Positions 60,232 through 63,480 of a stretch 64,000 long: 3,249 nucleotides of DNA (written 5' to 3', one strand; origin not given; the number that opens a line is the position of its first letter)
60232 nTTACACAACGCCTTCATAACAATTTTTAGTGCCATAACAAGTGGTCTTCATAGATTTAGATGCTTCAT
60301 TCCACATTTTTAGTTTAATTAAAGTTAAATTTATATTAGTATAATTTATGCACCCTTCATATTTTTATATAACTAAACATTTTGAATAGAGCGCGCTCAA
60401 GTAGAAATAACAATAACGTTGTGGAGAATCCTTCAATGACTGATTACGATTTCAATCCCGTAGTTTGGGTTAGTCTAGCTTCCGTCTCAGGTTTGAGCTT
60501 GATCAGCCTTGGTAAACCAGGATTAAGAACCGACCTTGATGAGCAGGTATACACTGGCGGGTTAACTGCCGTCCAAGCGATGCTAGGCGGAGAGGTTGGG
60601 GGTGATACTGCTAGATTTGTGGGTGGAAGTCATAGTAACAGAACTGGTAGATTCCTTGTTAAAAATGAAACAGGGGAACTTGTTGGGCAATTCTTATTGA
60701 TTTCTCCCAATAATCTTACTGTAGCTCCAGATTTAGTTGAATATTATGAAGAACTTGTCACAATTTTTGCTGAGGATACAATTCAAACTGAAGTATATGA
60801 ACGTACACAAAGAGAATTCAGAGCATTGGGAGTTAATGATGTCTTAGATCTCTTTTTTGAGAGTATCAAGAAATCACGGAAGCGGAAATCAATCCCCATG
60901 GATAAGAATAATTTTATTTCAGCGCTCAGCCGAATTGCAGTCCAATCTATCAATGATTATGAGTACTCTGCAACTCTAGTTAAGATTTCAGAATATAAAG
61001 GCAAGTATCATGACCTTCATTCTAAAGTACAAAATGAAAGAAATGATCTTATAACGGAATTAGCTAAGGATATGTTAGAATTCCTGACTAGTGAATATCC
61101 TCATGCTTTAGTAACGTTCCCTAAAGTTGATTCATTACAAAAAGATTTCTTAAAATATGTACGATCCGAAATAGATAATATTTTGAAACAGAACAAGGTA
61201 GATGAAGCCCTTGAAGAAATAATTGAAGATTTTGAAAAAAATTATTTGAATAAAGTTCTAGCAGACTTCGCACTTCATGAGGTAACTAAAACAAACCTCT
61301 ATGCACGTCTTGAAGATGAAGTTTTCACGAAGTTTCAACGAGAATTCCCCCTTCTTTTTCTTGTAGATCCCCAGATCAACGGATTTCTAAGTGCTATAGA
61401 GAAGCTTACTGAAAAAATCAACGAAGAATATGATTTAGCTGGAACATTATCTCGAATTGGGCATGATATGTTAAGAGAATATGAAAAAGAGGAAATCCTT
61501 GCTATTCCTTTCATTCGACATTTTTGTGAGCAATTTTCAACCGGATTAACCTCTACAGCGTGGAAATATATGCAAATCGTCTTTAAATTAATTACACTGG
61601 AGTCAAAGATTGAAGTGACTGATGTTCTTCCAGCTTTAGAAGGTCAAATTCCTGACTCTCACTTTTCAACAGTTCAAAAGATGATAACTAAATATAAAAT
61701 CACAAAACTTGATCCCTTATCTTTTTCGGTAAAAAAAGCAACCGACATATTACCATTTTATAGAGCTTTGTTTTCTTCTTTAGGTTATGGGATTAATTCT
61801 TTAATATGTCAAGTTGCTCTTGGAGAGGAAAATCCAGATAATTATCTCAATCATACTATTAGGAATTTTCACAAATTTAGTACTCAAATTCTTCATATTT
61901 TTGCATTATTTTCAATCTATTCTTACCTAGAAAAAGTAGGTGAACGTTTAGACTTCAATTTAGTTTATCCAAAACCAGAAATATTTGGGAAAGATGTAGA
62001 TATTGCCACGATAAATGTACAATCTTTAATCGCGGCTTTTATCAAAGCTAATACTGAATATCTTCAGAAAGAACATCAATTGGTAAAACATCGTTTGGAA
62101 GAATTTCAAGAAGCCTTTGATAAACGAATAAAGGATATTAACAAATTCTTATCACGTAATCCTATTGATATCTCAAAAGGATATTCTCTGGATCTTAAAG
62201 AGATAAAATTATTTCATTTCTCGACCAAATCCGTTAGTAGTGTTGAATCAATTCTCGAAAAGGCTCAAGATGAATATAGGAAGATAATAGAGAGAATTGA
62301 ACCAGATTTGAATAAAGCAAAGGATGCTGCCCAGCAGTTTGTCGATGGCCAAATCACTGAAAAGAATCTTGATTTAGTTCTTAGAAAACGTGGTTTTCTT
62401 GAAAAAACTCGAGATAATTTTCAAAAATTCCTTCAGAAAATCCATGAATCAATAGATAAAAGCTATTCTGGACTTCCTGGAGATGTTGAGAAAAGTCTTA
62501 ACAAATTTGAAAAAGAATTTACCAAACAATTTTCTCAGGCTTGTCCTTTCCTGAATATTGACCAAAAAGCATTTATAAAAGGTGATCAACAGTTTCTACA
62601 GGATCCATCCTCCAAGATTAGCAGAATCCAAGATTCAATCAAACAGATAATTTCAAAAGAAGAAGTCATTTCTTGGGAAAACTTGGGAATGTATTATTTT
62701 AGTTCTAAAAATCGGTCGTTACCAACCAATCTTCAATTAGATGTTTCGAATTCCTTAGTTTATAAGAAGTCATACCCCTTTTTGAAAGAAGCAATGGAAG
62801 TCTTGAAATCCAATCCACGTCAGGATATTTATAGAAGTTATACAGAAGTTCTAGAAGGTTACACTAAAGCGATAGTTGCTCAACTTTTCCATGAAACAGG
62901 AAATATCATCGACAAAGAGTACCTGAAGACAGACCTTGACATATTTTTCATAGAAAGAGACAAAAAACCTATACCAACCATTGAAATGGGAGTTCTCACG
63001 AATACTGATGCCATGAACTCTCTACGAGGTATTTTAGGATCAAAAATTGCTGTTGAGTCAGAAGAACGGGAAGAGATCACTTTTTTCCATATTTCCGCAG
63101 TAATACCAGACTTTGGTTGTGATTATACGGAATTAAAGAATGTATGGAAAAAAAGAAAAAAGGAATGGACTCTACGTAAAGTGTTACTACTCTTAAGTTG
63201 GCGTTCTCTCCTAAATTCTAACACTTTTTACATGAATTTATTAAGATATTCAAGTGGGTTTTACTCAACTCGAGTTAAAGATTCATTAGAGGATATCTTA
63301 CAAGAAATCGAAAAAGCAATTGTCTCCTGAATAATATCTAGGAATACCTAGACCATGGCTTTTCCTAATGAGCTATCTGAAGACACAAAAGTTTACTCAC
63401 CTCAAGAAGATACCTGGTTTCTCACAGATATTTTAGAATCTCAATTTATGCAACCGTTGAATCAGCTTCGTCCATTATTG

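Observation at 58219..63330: Small-GTPase neighbourhood with a Zn-ribbon/nuclease-fold partner and a ~965-aa longin-like helical protein: candidate uncharacterised GTPase module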

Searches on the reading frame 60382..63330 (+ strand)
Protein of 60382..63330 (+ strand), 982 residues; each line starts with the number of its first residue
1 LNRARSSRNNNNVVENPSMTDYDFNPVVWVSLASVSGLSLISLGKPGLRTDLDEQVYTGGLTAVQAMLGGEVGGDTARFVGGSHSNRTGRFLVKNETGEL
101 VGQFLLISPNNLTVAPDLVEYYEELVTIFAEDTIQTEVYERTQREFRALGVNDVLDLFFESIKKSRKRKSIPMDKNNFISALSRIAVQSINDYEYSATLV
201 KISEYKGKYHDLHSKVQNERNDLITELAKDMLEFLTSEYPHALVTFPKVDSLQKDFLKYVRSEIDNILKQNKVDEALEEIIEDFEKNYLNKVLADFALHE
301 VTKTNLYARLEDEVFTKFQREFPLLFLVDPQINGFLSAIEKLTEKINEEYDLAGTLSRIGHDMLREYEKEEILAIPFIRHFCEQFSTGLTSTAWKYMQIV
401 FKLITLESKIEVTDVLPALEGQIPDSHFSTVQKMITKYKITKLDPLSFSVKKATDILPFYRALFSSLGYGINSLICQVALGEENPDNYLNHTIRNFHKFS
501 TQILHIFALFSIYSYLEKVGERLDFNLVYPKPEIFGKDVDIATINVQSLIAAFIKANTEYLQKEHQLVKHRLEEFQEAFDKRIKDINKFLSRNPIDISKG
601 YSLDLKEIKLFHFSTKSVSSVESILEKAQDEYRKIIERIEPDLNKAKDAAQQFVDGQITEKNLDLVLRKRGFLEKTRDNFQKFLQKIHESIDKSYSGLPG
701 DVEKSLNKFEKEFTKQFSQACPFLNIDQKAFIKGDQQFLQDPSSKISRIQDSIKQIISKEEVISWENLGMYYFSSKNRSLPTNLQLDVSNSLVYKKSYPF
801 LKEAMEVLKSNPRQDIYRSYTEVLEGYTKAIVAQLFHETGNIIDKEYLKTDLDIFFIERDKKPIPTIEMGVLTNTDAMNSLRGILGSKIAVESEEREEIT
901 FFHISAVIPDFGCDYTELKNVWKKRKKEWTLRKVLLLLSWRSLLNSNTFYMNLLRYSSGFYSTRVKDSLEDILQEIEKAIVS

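Call 3: search_protein_families(library=pfam, proteins=[window:60382-63330:+], max_evalue=0.1)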
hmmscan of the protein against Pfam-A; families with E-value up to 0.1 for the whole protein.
window:60382-63330:+ (982 aa): 1 family
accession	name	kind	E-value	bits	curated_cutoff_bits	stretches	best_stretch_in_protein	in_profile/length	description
PF05597.16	Phasin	-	0.0035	17.8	28.8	0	665-729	40-104/126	Poly(hydroxyalcanoate) granule associated protein (phasin)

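Call 4: search_protein_families(library=ncbifam, proteins=[window:60382-63330:+], max_evalue=0.1)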
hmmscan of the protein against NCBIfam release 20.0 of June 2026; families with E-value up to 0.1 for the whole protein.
window:60382-63330:+ (982 aa): 2 families
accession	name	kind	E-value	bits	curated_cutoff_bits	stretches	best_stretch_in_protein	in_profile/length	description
TIGR01837.1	PHA_granule_1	subfamily_domain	0.0048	17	94.7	0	674-733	40-99/118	poly(hydroxyalkanoate) granule-associated protein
NF053874.1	persist_PA2171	equivalog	0.0052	16.6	190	1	559-654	5-99/157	PA2171 family ribosome-binding persister protein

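Call 5: find_homologous_proteins(query=window:60382-63330:+)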
Query window:60382-63330:+ (982 aa): 48 proteins with E <= 0.001 among 8000 candidates.
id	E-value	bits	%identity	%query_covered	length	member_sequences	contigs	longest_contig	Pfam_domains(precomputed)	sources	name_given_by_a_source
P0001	0.0e+0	2176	100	100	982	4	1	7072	-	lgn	-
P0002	0.0e+0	1862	86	98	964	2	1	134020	-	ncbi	ncbi:MAG: hypothetical protein ACFFB5_19435 [Promethearchaeota archaeon]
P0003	0.0e+0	1699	78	98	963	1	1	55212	-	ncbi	ncbi:MAG: hypothetical protein ACFFAE_00670 [Candidatus Hodarchaeota archaeon]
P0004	0.0e+0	1662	77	98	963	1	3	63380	-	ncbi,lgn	-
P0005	0.0e+0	1629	74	98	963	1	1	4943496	-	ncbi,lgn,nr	ncbi:MAG: hypothetical protein JSW11_21435 [Candidatus Heimdallarchaeota archaeon]|nr:MAG: hypotheti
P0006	0.0e+0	1625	74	98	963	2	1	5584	-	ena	-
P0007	0.0e+0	1623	74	97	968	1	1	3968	-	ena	-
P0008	0.0e+0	1619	74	98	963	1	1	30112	-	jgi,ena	-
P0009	0.0e+0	1615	74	98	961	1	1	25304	-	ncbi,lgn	ncbi:MAG: hypothetical protein ACFFDC_05100 [Promethearchaeota archaeon]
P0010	0.0e+0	1609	74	98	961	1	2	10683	-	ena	-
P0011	0.0e+0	1603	75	98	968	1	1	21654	-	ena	-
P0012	0.0e+0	1602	75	98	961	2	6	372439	-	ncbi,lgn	ncbi:MAG: hypothetical protein ACFFB2_01535 [Promethearchaeota archaeon]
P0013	0.0e+0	1589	73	98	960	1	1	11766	-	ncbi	ncbi:MAG: hypothetical protein ACFFFH_15290 [Candidatus Thorarchaeota archaeon]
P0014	0.0e+0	1580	73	98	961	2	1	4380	-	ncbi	ncbi:MAG: hypothetical protein ACXADY_26210 [Candidatus Hodarchaeales archaeon]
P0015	0.0e+0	1564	72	98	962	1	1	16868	-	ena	-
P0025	0.0e+0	1123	54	98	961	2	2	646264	-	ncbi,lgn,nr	ncbi:MAG: hypothetical protein EAX86_01855 [Candidatus Heimdallarchaeota archaeon]|nr:hypothetical p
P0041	2.0e-275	935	47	98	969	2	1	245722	-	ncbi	ncbi:MAG: hypothetical protein ACFFFG_06310 [Candidatus Thorarchaeota archaeon]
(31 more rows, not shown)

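Call 8: find_encoding_contigs(protein=P0025, flank=8000, max_places=2)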
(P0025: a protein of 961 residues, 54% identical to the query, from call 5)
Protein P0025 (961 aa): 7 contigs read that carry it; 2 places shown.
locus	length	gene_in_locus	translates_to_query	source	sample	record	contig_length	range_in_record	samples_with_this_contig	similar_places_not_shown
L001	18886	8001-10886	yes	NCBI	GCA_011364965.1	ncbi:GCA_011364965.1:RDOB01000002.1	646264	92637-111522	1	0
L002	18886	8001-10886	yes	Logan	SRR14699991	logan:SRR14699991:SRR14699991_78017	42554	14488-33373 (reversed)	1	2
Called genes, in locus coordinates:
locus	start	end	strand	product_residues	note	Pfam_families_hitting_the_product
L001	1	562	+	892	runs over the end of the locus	-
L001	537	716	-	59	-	-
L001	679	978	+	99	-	-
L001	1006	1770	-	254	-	PF01026:TatD_DNase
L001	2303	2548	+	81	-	-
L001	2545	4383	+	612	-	-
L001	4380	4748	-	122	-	PF01042:Ribonuc_L-PSP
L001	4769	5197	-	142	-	PF03479:PCC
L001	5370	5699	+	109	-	-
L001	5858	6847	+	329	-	-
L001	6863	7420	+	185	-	PF00025:Arf, PF00071:Ras, PF01926:MMR_HSR1 (weak), PF08477:Roc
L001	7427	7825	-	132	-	-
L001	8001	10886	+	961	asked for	-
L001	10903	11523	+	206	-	PF05175:MTS (weak), PF13649:Methyltransf_25 (weak)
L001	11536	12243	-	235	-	-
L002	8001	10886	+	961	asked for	-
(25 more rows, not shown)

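Call 9: find_encoding_contigs(protein=P0041, flank=8000, max_places=2)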
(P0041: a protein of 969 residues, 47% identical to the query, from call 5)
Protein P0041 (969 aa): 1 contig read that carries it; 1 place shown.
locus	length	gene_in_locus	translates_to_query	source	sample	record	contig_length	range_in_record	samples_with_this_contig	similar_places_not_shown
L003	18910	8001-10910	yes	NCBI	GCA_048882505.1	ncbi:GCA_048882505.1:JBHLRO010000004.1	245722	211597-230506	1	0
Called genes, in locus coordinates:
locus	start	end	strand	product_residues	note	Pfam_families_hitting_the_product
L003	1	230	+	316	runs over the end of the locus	PF00009:GTP_EFTU (faint), PF00025:Arf, PF00071:Ras, PF01926:MMR_HSR1, PF08477:Roc, PF09439:SRPRB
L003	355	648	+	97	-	PF04457:MJ1316 (weak)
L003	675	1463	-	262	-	PF01026:TatD_DNase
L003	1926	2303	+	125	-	-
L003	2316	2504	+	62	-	-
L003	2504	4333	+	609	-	-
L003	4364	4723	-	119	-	PF01042:Ribonuc_L-PSP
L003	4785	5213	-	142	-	PF03479:PCC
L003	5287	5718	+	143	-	-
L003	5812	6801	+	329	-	-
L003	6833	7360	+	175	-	PF00025:Arf, PF00071:Ras, PF01926:MMR_HSR1 (weak), PF04670:Gtr1_RagA (weak), PF08477:Roc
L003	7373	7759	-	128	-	-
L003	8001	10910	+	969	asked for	-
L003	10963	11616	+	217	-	PF05175:MTS, PF02390:Methyltransf_4 (weak), PF13847:Methyltransf_31 (weak), PF13649:Methyltransf_25 (weak)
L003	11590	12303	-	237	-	-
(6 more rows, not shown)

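Call 14: search_solved_structures(query=A1, max_evalue=10, show_alignments=2)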
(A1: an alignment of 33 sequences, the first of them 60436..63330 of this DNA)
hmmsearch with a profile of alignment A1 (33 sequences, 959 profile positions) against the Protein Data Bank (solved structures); distinct sequences matched with E-value up to 10: 25.
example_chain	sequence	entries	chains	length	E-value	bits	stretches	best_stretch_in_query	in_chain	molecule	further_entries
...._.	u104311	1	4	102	0.015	16.6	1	594-675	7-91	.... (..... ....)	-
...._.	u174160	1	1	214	0.032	15.5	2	593-677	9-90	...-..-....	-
3s84_A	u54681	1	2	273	0.06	14.6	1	537-694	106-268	Apolipoprotein A-IV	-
4kps_B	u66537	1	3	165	0.19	13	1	509-602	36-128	Hemagglutinin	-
8h7c_A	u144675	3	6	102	0.22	12.7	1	592-677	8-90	De novo ferric enterobactin esterase Syn-F4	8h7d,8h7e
8rd8_D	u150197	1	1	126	0.32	12.2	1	588-689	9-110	30S ribosomal protein S30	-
3vjf_A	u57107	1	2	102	0.34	12.1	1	593-666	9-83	WA20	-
8w6e_A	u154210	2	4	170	0.35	12.1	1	548-730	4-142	HBC599 in complex with wFAP1.1 | wFAP1.1 structure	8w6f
4kpq_B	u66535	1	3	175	0.38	12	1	509-630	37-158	Hemagglutinin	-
7ywd_A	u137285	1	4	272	0.5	11.6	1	612-677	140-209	Ganglioside-induced differentiation-associated protein 1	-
8a4k_A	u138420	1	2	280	0.52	11.5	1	612-677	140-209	Ganglioside-induced differentiation-associated protein 1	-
7aia_AAA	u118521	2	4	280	0.52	11.5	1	612-677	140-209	Ganglioside-induced differentiation-associated protein 1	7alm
7q6j_A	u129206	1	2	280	0.52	11.5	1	612-677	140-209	Ganglioside-induced differentiation-associated protein 1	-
8a4j_A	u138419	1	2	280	0.52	11.5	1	612-677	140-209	Ganglioside-induced differentiation-associated protein 1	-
7q6k_A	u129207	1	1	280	0.53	11.5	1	612-677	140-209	Ganglioside-induced differentiation-associated protein 1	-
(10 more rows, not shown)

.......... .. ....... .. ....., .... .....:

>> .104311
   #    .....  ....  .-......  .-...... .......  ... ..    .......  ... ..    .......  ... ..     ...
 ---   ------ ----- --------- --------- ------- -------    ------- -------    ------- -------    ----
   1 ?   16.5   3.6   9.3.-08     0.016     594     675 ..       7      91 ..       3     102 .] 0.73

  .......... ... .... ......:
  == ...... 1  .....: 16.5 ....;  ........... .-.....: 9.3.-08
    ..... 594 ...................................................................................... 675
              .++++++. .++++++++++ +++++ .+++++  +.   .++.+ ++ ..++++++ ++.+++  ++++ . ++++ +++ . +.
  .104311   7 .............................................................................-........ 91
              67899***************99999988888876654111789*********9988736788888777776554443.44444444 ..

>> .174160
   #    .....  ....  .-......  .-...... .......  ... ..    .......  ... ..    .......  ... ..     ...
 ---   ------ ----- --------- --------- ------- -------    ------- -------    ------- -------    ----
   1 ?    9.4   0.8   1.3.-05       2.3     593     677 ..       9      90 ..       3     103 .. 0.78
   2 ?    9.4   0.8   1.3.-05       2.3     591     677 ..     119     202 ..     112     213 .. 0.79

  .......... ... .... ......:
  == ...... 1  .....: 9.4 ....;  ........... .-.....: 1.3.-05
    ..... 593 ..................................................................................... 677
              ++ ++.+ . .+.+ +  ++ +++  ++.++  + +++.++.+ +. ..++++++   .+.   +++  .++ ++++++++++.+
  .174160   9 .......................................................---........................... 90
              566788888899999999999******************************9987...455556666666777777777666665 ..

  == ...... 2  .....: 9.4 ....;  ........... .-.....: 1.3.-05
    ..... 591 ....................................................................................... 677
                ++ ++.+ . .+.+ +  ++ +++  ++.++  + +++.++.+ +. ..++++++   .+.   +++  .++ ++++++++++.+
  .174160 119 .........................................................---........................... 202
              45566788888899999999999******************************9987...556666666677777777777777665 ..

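Call 16: find_related_loci(query=A1, collection=genome_contigs, flank=8000)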
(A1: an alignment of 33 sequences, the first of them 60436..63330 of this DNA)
Query A1 (964 aa) in genome_contigs; peptide patterns used: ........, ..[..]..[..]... (x = any residue, [..] = any of these).
60 stretches matched a pattern; 19 encode a relative of the query (tblastn E <= 1e-3); 19 distinct loci.
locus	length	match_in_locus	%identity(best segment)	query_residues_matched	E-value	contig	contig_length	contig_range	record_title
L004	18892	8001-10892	86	1-964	0e+0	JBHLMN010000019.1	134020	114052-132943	MAG: Promethearchaeota archaeon isolate DZ2M.341 DZ2M.341@228, whole genome shotgun sequence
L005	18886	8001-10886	74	1-964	0e+0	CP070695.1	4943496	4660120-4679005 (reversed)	MAG: Candidatus Heimdallarchaeota archaeon isolate bin6 chromosome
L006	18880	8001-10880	75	1-964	0e+0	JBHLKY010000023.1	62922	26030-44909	MAG: Candidatus Hermodarchaeota archaeon isolate DZ1M.253 DZ1M.253@1237, whole genome shotgun sequence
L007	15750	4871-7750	74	1-963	0e+0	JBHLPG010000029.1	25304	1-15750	MAG: Promethearchaeota archaeon isolate DZ3S.51 DZ3S.51@5130, whole genome shotgun sequence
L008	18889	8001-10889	66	1-964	0e+0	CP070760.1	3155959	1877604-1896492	MAG: Candidatus Heimdallarchaeota archaeon isolate bin272 chromosome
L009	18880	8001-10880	54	1-964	0e+0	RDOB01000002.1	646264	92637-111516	MAG: Candidatus Heimdallarchaeota archaeon isolate SZ_4_bin2.246 NODE_2_length_646264_cov_10.194352, whole genome shotgu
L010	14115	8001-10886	53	1-963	0e+0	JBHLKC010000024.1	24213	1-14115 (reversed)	MAG: Candidatus Hodarchaeota archaeon isolate DZ1B.236 DZ1B.236@5217, whole genome shotgun sequence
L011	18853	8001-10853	51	2-963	0e+0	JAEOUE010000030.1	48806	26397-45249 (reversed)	MAG: Candidatus Hodarchaeum mangrovi isolate FT_5_011 k127_1595881, whole genome shotgun sequence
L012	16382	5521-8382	60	5-963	0e+0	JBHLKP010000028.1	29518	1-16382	MAG: Candidatus Hodarchaeota archaeon isolate DZ1M.117 DZ1M.117@5019, whole genome shotgun sequence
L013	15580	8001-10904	46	1-964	0e+0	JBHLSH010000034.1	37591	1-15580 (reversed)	MAG: Candidatus Heimdallarchaeota archaeon isolate TM2S.58 TM2S.58@1962, whole genome shotgun sequence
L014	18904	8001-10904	47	1-964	0e+0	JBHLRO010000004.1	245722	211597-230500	MAG: Candidatus Thorarchaeota archaeon isolate TM1M.79 TM1M.79@52, whole genome shotgun sequence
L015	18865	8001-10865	47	1-963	0e+0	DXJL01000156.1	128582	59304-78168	MAG TPA_asm: Candidatus Heimdallarchaeota archaeon isolate MAG_8 k141_4603392, whole genome shotgun sequence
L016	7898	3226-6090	47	1-963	0e+0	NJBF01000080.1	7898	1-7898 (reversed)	MAG: Candidatus Heimdallarchaeota archaeon B3_Heim 9768, whole genome shotgun sequence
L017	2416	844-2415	79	1-526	0e+0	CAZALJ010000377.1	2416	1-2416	MAG TPA_asm: uncultured archaeon isolate SRP239594_co1_179 genome assembly, contig: NODE_45860_length_2416_cov_11.334180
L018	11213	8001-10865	47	1-963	0e+0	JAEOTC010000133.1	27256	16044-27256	MAG: Candidatus Hodarchaeota archaeon isolate YT1_021 k127_21125947, whole genome shotgun sequence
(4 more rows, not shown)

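Call 26: predict_structure(alignment_id=A1)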
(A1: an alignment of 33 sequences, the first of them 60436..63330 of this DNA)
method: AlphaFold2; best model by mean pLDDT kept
length: 964 residues; sequences in the alignment: 33
mean_pLDDT: 85.4   pTM: 0.63
mean pLDDT of the five models: 85.4, 85.0, 83.5, 83.4, 83.3
residues with pLDDT >= 90: 405; 70-90: 464; 50-70: 77; < 50: 18
segments of 3 or more residues with pLDDT < 50: 50-63, 279-281
pLDDT, mean of each block of 10 residues (from residue 1): 78 79 72 52 53 40 64 82 85 83 91 86 74 84 90 87 83 77 87 89 91 87 89 85 87 87 86 61 63 89 90 87 76 79 91 93 80 86 90 88 74 81 59 69 92 96 92 95 93 94 87 80 82 93 91 91 90 88 85 83 89 90 89 87 85 88 92 91 92 92 91 86 92 94 91 94 86 87 92 90 94 95 91 92 90 93 92 89 94 91 74 95 95 93 91 94 90
secondary structure, 60 per line:
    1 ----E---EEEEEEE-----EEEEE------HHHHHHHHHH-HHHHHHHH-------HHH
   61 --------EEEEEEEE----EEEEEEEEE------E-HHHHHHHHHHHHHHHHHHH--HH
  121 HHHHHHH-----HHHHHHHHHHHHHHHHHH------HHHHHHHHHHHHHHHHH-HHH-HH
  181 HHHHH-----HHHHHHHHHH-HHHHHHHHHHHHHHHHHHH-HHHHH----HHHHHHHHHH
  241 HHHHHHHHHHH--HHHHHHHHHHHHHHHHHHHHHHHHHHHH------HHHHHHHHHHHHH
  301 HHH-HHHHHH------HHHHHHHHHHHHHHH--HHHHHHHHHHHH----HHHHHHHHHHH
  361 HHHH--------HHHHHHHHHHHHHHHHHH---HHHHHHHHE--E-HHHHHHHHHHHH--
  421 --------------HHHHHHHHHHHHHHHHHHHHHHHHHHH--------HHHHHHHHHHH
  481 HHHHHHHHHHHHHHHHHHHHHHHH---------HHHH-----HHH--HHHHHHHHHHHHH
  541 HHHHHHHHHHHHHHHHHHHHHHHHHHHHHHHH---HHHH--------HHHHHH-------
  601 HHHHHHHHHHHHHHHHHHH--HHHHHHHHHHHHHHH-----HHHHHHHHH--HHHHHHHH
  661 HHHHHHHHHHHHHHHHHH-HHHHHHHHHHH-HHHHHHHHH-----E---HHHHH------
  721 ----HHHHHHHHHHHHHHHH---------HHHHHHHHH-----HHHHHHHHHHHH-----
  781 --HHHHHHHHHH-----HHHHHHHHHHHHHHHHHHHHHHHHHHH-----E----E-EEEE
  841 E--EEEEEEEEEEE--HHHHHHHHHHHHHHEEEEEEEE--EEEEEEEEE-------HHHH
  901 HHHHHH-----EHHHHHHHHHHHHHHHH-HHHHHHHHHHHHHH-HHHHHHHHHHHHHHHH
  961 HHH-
elements in order (helices of 4 or more, strands of 3 or more residues): E9-15 E21-25 H32-41 H43-50 E69-76 E81-89 H98-116 H119-127 H133-150 H157-173 H179-185 H191-200 H202-220 H222-226 H231-251 H254-281 H288-303 H305-310 H317-331 H334-345 H350-364 H373-390 H394-401 H407-418 H435-461 H470-504 H514-517 H528-572 H576-579 H588-593 H601-619 H622-636 H642-650 H653-678 H680-690 H692-700 H710-714 H725-740 H750-758 H764-775 H783-792 H798-824 E837-841 E844-854 H857-870 E871-878 E881-889 H897-906 H913-928 H930-943 H945-963
